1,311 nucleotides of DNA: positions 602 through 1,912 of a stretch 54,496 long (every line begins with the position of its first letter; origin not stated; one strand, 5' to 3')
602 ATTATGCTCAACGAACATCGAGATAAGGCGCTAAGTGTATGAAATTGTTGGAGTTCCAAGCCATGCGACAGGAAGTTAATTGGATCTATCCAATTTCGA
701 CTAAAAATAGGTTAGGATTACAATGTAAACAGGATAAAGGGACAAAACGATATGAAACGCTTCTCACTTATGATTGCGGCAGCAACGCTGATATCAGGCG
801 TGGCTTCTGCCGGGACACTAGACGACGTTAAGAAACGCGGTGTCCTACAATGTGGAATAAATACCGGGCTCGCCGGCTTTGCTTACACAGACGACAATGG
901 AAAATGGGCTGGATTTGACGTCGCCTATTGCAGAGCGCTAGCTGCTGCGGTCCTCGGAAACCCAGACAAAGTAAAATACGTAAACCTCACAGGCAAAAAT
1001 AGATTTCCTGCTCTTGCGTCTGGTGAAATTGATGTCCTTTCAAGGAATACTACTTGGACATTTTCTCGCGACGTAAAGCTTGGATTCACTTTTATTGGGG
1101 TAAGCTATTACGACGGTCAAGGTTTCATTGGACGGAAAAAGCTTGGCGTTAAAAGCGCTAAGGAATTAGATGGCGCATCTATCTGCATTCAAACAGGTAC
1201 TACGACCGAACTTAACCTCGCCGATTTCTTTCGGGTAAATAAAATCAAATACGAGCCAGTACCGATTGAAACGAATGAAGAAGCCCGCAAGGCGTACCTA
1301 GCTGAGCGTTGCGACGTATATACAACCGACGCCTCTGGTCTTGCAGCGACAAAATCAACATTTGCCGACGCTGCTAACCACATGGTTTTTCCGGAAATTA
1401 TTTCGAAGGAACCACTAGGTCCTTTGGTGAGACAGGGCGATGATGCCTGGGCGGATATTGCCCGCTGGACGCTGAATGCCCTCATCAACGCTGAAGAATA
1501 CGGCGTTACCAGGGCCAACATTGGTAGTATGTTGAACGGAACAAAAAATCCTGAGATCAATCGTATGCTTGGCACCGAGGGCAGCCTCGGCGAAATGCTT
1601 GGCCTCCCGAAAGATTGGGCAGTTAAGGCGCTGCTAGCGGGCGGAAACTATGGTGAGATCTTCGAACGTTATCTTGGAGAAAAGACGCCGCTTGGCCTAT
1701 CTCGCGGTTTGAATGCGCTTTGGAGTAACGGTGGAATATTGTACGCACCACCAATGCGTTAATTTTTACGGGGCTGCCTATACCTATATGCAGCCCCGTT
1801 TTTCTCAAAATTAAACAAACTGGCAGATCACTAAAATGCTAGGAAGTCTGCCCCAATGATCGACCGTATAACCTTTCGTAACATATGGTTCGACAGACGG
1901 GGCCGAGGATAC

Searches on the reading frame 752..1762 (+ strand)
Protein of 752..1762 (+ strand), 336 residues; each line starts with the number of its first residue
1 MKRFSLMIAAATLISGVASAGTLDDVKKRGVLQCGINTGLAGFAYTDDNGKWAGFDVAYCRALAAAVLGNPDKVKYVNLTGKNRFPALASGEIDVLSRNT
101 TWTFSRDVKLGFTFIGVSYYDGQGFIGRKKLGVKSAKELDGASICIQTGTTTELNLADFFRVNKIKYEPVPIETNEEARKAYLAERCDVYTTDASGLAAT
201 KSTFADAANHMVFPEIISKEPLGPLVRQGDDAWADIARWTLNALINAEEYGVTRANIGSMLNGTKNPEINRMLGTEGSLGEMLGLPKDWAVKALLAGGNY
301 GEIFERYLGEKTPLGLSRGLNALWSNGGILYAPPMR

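Call 8: search_protein_families(library=pfam, proteins=[window:752-1762:+])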
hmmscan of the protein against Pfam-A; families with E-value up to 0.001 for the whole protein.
window:752-1762:+ (336 aa): 2 families
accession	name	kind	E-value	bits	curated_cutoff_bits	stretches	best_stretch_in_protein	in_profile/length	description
PF00497.25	SBP_bac_3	-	2.2e-16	60.2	26.4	1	32-250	1-122/132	Bacterial extracellular solute-binding proteins, family 3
PF09084.16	NMT1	-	7.5e-05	23.2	20.5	0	54-97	102-145/216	NMT1/THI5 like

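Call 82: find_encoding_contigs(protein=window:752-1762:+, flank=10000, max_places=3)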
Protein window:752-1762:+ (336 aa): no gene with exactly this product is on record in the collection.
